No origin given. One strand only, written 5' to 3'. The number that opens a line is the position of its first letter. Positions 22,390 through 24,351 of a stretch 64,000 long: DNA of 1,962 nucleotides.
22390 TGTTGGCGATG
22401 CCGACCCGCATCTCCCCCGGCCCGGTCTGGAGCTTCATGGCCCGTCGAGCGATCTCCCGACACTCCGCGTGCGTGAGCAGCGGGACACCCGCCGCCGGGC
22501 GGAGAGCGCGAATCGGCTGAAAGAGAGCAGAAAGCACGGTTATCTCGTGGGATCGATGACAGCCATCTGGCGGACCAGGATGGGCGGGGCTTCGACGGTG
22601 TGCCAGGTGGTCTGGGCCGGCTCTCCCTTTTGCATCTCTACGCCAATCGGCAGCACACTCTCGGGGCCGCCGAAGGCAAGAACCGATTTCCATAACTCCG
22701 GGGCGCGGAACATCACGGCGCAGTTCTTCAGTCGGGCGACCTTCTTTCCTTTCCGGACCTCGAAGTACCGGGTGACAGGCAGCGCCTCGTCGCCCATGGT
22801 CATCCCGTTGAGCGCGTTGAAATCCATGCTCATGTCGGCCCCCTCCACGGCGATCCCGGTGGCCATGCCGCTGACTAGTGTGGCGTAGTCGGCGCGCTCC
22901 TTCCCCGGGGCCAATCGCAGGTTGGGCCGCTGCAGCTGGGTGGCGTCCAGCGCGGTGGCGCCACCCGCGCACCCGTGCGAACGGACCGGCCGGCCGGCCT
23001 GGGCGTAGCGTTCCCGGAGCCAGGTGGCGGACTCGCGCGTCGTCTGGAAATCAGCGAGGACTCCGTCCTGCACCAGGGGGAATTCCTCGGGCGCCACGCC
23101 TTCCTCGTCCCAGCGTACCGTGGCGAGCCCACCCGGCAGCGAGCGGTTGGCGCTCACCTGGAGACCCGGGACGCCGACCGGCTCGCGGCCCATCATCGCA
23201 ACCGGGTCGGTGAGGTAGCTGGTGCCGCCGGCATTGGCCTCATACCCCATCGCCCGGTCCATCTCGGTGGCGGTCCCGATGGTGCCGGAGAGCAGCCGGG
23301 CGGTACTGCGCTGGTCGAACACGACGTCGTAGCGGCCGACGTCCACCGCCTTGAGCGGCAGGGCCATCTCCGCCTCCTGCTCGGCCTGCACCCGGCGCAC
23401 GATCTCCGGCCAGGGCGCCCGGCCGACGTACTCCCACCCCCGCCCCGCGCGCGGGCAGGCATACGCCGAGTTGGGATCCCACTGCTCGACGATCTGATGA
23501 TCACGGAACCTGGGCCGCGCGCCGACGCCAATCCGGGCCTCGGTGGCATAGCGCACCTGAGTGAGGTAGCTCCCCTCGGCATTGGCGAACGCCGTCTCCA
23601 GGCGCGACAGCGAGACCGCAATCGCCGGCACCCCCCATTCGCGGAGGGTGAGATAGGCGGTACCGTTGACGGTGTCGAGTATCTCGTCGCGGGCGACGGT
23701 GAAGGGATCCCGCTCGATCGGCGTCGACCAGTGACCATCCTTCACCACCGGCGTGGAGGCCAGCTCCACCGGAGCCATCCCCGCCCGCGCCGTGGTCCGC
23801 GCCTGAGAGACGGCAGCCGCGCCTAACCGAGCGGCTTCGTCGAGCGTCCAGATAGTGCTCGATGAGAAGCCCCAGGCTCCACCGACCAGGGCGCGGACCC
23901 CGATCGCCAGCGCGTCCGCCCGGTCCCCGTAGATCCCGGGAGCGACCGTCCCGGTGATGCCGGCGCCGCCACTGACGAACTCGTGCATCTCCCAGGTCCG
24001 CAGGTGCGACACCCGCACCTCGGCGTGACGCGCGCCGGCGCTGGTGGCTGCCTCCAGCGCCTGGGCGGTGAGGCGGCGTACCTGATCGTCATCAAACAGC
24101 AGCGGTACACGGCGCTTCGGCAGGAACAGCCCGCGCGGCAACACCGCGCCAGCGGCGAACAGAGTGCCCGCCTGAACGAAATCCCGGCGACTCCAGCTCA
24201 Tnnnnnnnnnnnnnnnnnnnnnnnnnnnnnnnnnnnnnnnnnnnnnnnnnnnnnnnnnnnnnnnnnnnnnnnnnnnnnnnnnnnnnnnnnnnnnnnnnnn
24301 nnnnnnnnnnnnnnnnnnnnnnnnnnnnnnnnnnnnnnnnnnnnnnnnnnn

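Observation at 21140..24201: TldD/PmbA pair without any HExxxH motif, with a Tat signal on only one partner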

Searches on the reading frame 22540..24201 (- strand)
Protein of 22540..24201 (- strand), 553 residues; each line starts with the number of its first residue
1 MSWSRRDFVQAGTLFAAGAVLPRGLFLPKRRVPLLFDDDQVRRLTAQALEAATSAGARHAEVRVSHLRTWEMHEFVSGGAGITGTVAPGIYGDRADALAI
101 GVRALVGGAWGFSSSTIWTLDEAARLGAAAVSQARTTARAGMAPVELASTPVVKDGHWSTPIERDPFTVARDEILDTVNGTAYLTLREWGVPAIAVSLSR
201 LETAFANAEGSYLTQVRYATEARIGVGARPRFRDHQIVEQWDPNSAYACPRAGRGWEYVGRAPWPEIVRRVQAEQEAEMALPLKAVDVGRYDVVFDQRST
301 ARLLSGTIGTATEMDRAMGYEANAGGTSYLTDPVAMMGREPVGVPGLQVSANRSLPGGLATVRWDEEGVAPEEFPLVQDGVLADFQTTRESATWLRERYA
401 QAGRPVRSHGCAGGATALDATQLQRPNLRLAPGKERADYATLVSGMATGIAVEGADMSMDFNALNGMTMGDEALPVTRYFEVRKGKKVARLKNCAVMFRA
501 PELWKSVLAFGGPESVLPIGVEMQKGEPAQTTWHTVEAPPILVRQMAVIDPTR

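Call 5: search_protein_families(library=pfam, proteins=[window:22540-24201:-], max_evalue=0.01)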
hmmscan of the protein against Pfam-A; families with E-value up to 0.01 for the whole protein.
window:22540-24201:- (553 aa): 2 families
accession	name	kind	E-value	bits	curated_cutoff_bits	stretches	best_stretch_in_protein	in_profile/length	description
PF19289.4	PmbA_TldD_3rd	-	2.3e-18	66.6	22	1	289-548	2-218/220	PmbA/TldA metallopeptidase C-terminal domain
PF01523.21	PmbA_TldD_1st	-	0.00023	21.7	20.9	1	99-134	30-65/65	PmbA/TldA metallopeptidase domain 1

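Call 7: search_protein_families(library=ncbifam, proteins=[window:22540-24201:-], max_evalue=0.01)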
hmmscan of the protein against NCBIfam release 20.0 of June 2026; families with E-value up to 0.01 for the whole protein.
window:22540-24201:- (553 aa): 1 family
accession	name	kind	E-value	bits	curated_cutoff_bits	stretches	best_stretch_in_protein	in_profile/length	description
NF040952.1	Arch_mtprotase_TldD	equivalog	0.00034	19.5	635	0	354-400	269-315/443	zinc metalloprotease TldD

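Call 8: search_solved_structures(query=window:22540-24201:-, max_evalue=1, show_alignments=2)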
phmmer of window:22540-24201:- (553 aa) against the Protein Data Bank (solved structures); distinct sequences matched with E-value up to 1: 3.
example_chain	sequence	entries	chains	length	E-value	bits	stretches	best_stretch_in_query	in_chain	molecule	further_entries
1vl4_A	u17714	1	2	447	0.3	12.7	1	248-392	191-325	pmbA-related protein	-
3tv9_A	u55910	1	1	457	0.31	12.7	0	324-396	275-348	Putative peptide maturation protein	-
5nj5_B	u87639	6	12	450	0.32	12.6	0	324-396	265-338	Metalloprotease PmbA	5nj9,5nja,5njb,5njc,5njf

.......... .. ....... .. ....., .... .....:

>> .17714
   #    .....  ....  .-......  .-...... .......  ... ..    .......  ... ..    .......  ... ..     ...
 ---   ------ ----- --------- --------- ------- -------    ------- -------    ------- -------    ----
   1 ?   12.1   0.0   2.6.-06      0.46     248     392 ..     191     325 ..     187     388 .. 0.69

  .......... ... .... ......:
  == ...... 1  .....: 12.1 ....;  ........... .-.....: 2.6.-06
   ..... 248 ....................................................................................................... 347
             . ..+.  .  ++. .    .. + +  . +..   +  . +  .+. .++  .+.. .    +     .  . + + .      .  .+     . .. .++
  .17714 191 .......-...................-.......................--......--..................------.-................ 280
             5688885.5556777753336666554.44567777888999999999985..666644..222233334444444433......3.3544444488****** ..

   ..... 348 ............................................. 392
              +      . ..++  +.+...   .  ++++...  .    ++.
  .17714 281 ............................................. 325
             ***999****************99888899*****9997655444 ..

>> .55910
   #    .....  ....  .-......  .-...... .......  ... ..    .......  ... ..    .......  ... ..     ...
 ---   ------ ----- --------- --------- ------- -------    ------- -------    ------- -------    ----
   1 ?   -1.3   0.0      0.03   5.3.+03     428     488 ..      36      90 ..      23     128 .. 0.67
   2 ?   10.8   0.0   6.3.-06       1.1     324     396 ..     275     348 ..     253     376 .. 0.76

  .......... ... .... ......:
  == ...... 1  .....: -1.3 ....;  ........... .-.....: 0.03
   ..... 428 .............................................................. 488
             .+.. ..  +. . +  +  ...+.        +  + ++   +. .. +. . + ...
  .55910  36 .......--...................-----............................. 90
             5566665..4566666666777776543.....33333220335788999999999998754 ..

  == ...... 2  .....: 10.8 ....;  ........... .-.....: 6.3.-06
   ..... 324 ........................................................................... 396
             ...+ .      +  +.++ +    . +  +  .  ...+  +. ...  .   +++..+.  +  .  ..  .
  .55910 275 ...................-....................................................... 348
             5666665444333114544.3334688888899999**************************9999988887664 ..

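Call 10: find_homologous_proteins(query=window:22540-24201:-, max_evalue=0.00001)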
Query window:22540-24201:- (553 aa): 1387 proteins with E <= 0.00001 among 8000 candidates; the best 120 are listed.
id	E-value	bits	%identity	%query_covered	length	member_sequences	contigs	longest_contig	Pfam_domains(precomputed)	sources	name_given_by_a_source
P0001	0.0e+0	1237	100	100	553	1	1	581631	PF19289.5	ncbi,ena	-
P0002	2.5e-268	909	73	100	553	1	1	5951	PF19289.5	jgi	jgi:TldD protein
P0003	2.6e-237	807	69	100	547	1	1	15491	PF19289.5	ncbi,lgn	-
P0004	3.5e-216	737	64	97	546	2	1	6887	PF19289.5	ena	-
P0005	1.8e-203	695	58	100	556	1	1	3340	PF19289.5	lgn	-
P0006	6.5e-200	683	59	100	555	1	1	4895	PF01523.22,PF19289.5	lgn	-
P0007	6.6e-196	670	56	100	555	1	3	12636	PF19289.5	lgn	-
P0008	6.7e-196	670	57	100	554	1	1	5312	PF19289.5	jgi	jgi:TldD protein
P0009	9.1e-184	630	56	99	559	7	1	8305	PF19289.5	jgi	jgi:TldD protein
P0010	3.3e-179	615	54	100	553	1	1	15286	PF19289.5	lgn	-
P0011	4.9e-179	614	53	100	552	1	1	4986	PF19289.5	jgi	jgi:TldD protein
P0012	3.4e-176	605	51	100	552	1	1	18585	PF19289.5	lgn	-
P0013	7.7e-175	601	52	100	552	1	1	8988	PF19289.5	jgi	jgi:TldD protein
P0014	5.5e-172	591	65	75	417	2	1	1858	PF19289.5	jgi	jgi:TldD protein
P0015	2.8e-161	556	51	100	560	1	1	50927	PF19289.5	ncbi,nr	ncbi:MAG: metallopeptidase TldD-related protein [Gemmatimonadaceae bacterium]|nr:metallopeptidase Tl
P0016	2.1e-160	553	51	100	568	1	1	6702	PF19289.5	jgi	jgi:TldD protein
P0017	4.6e-160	552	50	100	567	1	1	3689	PF19289.5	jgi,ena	-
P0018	9.8e-159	547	51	94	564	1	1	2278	PF19289.5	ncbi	ncbi:MAG: TldD/PmbA family protein [Gemmatimonadales bacterium]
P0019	2.1e-156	540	51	100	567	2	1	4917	PF19289.5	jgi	jgi:TldD protein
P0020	1.8e-153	530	54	82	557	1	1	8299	PF19289.5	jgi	jgi:TldD protein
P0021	1.1e-135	471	46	100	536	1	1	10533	PF19289.5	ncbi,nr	ncbi:MAG TPA: metallopeptidase TldD-related protein [Gemmatimonadaceae bacterium]|nr:metallopeptidas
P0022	1.3e-134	468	46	99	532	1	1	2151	PF01523.22,PF19289.5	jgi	jgi:TldD protein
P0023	3.4e-134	466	47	100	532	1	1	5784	PF19289.5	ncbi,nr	ncbi:MAG: twin-arginine translocation signal domain-containing protein [Gemmatimonadaceae bacterium]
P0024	2.6e-133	464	47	93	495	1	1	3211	PF01523.22,PF19290.5,PF19289.5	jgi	jgi:TldD protein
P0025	5.6e-133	462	47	100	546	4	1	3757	PF19289.5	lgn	-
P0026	1.2e-132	461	46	100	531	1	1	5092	PF19289.5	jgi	jgi:TldD protein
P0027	1.9e-131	457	45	100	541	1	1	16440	PF10518.15,PF19289.5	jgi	jgi:TldD protein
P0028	7.9e-131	455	46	100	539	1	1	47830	PF01523.22,PF19289.5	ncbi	ncbi:MAG TPA: TldD/PmbA family protein [Gemmatimonadaceae bacterium]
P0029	1.5e-130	454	45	100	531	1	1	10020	PF19290.5,PF19289.5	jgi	jgi:TldD protein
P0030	1.6e-130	454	45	100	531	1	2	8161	PF01523.22,PF19289.5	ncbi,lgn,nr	ncbi:MAG: TldD/PmbA family protein [Gemmatimonadaceae bacterium]|nr:TldD/PmbA family protein [Gemmat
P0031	1.6e-130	454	46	100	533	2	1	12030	PF19289.5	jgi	jgi:TldD protein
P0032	3.5e-130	453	45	100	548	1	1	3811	PF19289.5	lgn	-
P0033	1.1e-129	452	46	100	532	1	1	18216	PF19289.5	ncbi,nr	ncbi:MAG: TldD/PmbA family protein [Gemmatimonadaceae bacterium]|nr:TldD/PmbA family protein [Gemmat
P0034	1.9e-129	451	46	100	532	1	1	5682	PF10518.15,PF19289.5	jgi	jgi:TldD protein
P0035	3.1e-129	450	46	100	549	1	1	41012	PF01523.22,PF19289.5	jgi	jgi:TldD protein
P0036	3.4e-129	450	44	100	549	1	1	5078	PF19289.5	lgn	-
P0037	4.5e-129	450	45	100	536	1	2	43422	PF19290.5,PF19289.5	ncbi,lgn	ncbi:MAG TPA: TldD/PmbA family protein [Longimicrobiales bacterium]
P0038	8.9e-129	449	45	100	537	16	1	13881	PF19289.5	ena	-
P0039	1.7e-128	448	44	94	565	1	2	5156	PF01523.22,PF19289.5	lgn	-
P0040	1.8e-128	448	44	100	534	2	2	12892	PF19289.5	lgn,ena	-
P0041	2.1e-128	447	46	100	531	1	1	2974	PF01523.22,PF19290.5,PF19289.5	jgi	jgi:TldD protein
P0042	2.6e-128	447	51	71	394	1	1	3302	PF19289.5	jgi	jgi:TldD protein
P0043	4.6e-128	446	45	100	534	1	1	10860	PF10518.15,PF19290.5,PF19289.5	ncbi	ncbi:MAG TPA: TldD/PmbA family protein [Gemmatimonadaceae bacterium]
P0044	6.7e-128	446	45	100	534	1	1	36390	PF19289.5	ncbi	ncbi:MAG TPA: TldD/PmbA family protein [Gemmatimonadaceae bacterium]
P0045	6.7e-128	446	44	100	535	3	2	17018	PF19289.5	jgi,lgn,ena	-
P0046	7.6e-128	445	44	100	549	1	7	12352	PF10518.15,PF19289.5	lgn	-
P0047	7.9e-128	445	44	99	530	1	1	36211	PF19289.5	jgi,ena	-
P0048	1.0e-127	445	44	100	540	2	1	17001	PF19289.5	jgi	jgi:TldD protein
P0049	1.4e-127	445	46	100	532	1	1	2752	PF01523.22,PF19289.5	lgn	-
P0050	1.6e-127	444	45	100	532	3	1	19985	PF10518.15,PF01523.22,PF19289.5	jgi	jgi:TldD protein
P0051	1.7e-127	444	44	100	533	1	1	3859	PF01523.22,PF19289.5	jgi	jgi:TldD protein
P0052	2.4e-127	444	45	95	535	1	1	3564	PF01523.22,PF19289.5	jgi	jgi:TldD protein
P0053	5.4e-127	443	45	100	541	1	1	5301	PF01523.22,PF19289.5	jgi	jgi:TldD protein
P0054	7.3e-127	442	45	100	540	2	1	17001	PF19289.5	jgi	jgi:TldD protein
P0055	1.2e-126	442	47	83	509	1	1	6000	PF01523.22,PF19289.5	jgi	jgi:TldD protein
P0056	1.8e-126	441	42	100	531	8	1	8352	PF19289.5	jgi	jgi:TldD protein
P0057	2.3e-126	441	46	93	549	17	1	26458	PF01523.22,PF19289.5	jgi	jgi:TldD protein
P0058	2.9e-126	440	44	100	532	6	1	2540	PF19289.5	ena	-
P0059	3.0e-126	440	44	100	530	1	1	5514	PF19289.5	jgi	jgi:TldD protein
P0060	4.2e-126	440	44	99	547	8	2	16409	PF01523.22,PF19289.5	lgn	-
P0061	8.4e-126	439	46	93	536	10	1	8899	PF01523.22,PF19289.5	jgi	-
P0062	1.3e-125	438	44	100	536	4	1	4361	PF01523.22,PF19289.5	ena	-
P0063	3.8e-125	437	46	92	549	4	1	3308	PF19289.5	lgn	-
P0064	3.9e-125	437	44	100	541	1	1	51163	PF19289.5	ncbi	ncbi:MAG TPA: TldD/PmbA family protein [Gemmatimonadaceae bacterium]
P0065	4.8e-125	436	44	100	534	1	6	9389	PF01523.22,PF19290.5,PF19289.5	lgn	-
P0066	5.1e-125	436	45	100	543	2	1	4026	PF19289.5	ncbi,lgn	-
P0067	5.5e-125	436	44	100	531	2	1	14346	PF01523.22,PF19289.5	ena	-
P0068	7.2e-125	436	46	83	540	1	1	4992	PF10518.15,PF01523.22,PF19290.5,PF19289.5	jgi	-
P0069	1.2e-124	435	46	93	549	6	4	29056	PF19289.5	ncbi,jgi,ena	ncbi:MAG TPA: TldD/PmbA family protein [Gemmatimonadaceae bacterium]|jgi:Predicted Zn-dependent prot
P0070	1.2e-124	435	45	99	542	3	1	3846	PF01523.22,PF19289.5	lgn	-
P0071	1.9e-124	434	43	100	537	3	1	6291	PF01523.22,PF19289.5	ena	-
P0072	1.9e-124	434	44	100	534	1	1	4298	PF19290.5,PF19289.5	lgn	-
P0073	3.1e-124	434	44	100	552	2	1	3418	PF19289.5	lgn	-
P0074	3.9e-124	433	45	99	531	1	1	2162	PF19289.5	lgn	-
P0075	4.3e-124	433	45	100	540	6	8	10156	PF01523.22,PF19289.5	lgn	-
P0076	5.4e-124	433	44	100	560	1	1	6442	PF19289.5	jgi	jgi:TldD protein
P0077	7.7e-124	432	45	94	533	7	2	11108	PF19289.5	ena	-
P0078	8.9e-124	432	44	100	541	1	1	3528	PF19289.5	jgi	jgi:TldD protein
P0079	1.0e-123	432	43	100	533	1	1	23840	PF19289.5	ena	-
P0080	1.2e-123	432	43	100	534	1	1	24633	PF19289.5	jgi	jgi:TldD protein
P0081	1.3e-123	432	45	100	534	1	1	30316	PF19290.5,PF19289.5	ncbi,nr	ncbi:MAG TPA: metallopeptidase TldD-related protein [Gemmatimonadaceae bacterium]|nr:metallopeptidas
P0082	1.4e-123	431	46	94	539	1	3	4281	PF19289.5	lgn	-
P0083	1.4e-123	431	44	100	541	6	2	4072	PF19289.5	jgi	-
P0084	1.5e-123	431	43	100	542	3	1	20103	PF19289.5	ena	-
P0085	1.8e-123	431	44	100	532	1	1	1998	PF19289.5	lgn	-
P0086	3.1e-123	430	43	100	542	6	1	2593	PF10518.15,PF19289.5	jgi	jgi:TldD protein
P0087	5.1e-123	430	43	99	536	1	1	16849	PF19289.5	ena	-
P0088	5.3e-123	429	43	100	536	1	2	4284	PF01523.22,PF19289.5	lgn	-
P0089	5.5e-123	429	49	82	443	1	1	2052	PF19289.5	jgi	jgi:TldD protein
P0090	6.4e-123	429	44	99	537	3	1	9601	PF19289.5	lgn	-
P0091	7.3e-123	429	43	100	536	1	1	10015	PF19289.5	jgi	jgi:TldD protein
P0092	8.2e-123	429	44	100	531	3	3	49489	PF19289.5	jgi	-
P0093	8.9e-123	429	46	85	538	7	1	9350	PF01523.22,PF19289.5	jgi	jgi:TldD protein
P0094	1.0e-122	429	46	100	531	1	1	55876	PF01523.22,PF19289.5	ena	-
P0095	1.0e-122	429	45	100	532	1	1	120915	PF19289.5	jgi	jgi:TldD protein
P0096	1.4e-122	428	44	100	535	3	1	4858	PF19289.5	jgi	-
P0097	1.6e-122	428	44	100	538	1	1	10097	PF19289.5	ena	-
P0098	1.7e-122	428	46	93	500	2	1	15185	PF19289.5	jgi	jgi:TldD protein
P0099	1.9e-122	428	43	100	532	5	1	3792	PF01523.22,PF19289.5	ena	-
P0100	2.5e-122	427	45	94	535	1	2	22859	PF19289.5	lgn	-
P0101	2.6e-122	427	44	100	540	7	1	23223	PF19289.5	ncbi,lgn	ncbi:MAG TPA: TldD/PmbA family protein [Gemmatimonadaceae bacterium]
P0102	2.6e-122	427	43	100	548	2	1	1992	PF19289.5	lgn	-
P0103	3.8e-122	427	44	100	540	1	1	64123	PF10518.15,PF19289.5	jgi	jgi:TldD protein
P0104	4.4e-122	426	45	94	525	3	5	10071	PF19290.5,PF19289.5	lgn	-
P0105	4.4e-122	426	42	100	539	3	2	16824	PF19289.5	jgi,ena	-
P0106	5.5e-122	426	43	100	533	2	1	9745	PF19289.5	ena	-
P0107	6.2e-122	426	45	100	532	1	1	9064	PF19289.5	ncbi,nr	ncbi:MAG: TldD/PmbA family protein [Gemmatimonadaceae bacterium]|nr:TldD/PmbA family protein [Gemmat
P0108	6.2e-122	426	44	99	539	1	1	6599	PF19289.5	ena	-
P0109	6.3e-122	426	43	100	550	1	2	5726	PF19289.5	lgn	-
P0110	7.0e-122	426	44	100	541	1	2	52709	PF01523.22,PF19289.5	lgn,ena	-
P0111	7.7e-122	426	43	100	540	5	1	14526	PF19289.5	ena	-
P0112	7.9e-122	426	44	100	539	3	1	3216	PF19289.5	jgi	jgi:TldD protein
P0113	1.0e-121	425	43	100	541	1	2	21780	PF19289.5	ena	-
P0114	1.1e-121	425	44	97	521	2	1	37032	PF19289.5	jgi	jgi:TldD protein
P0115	1.6e-121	425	44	100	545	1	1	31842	PF10518.15,PF19289.5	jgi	jgi:TldD protein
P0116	1.6e-121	425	44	100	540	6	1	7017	PF19289.5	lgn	-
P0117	2.1e-121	424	43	100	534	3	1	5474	PF19289.5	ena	-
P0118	2.4e-121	424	44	98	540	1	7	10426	PF19289.5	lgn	-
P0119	2.6e-121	424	44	100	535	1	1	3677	PF01523.22,PF19289.5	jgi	jgi:TldD protein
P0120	2.6e-121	424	44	99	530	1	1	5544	PF19289.5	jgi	jgi:TldD protein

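Call 22: search_protein_representatives(protein=window:22540-24201:-)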
Query: 553 residues. Proteins with E-value up to 0.001 (for the whole library): 1863; up to 1e-10: 905; up to 1e-30: 399. The best 150 are listed.
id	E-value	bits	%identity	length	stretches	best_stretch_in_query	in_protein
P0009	2.9e-184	630.0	57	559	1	4-553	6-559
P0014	1.7e-172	591.1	66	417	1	142-553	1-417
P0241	2.9e-115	402.3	46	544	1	10-553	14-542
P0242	7.1e-113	394.4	44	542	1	2-551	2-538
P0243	1.8e-108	379.8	44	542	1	4-553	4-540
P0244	1.9e-105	369.8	40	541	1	34-553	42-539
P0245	5.6e-104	365.0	45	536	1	4-551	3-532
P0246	6.2e-103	361.6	42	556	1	6-552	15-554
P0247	1.9e-102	360.0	43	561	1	33-553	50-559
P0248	9.7e-102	357.6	44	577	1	37-552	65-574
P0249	2.6e-101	356.2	46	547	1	37-552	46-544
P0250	3.2e-100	352.6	41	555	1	4-552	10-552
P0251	5.5e-100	351.9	44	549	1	37-552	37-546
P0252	6.0e-100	351.7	39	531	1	2-551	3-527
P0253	3.3e-99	349.3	41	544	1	25-552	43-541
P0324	5.5e-81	289.1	35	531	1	36-548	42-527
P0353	6.0e-77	275.8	34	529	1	46-553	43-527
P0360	4.0e-76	273.1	35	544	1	44-552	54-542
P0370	5.6e-75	269.3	34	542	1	4-553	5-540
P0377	2.7e-74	267.1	34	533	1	1-553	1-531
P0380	1.9e-73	264.3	35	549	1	3-551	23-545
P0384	3.2e-72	260.2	34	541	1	37-553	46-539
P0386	5.5e-72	259.4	34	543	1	3-553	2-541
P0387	8.5e-72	258.8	35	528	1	2-552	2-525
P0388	2.3e-71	257.4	36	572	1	4-552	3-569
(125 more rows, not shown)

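Call 27: find_encoding_contigs(protein=P0015, flank=10000, max_places=2)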
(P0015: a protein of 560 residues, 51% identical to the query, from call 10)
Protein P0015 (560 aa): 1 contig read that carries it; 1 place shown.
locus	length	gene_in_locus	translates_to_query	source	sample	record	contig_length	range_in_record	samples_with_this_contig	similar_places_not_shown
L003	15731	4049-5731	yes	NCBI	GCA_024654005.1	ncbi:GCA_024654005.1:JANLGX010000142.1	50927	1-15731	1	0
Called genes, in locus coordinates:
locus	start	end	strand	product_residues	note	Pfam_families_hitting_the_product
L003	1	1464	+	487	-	PF00593:TonB_dep_Rec_b-barrel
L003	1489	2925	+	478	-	-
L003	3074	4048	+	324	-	PF02368:Big_2 (faint)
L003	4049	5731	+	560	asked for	PF19289:PmbA_TldD_3rd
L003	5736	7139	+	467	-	PF19289:PmbA_TldD_3rd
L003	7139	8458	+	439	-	-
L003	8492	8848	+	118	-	-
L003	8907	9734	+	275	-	PF05677:DUF818 (weak), PF00561:Abhydrolase_1, PF12146:Hydrolase_4, PF12697:Abhydrolase_6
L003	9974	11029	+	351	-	PF00493:MCM (faint), PF20030:bpMoxR, PF00004:AAA (weak), PF07726:AAA_3, PF07728:AAA_5, PF17863:AAA_lid_2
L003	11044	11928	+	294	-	PF01882:DUF58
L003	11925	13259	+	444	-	PF07584:BatA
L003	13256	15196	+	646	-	-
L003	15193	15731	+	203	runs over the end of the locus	PF13709:DUF4159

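Call 28: find_encoding_contigs(protein=P0095, flank=10000, max_places=2)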
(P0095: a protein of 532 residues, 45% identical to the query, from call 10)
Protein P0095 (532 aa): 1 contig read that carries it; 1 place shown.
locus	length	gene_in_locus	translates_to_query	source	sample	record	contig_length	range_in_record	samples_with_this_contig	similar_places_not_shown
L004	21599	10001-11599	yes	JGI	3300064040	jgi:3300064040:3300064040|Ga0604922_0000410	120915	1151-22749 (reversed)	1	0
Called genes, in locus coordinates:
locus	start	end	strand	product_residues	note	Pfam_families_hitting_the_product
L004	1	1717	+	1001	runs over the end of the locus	PF00675:Peptidase_M16, PF05193:Peptidase_M16_C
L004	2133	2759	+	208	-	PF07638:Sigma70_ECF, PF04542:Sigma70_r2, PF08281:Sigma70_r4_2, PF04545:Sigma70_r4 (weak)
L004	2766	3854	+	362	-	PF04773:FecR, PF16344:FecR_C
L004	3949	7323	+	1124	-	PF13620:CarboxypepD_reg, PF13715:CarbopepD_reg_2, PF07715:Plug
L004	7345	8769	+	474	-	PF07980:SusD_RagB (weak)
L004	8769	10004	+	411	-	PF02368:Big_2 (faint)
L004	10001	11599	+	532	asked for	PF19289:PmbA_TldD_3rd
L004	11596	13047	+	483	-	PF19289:PmbA_TldD_3rd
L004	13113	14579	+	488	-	-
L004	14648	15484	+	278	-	PF00491:Arginase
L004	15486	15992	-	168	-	PF00300:His_Phos_1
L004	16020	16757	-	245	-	PF00072:Response_reg, PF04397:LytTR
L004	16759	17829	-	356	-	PF06580:His_kinase, PF02518:HATPase_c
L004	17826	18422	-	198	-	-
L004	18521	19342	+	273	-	PF00005:ABC_tran, PF02463:SMC_N (faint), PF13304:AAA_21 (faint)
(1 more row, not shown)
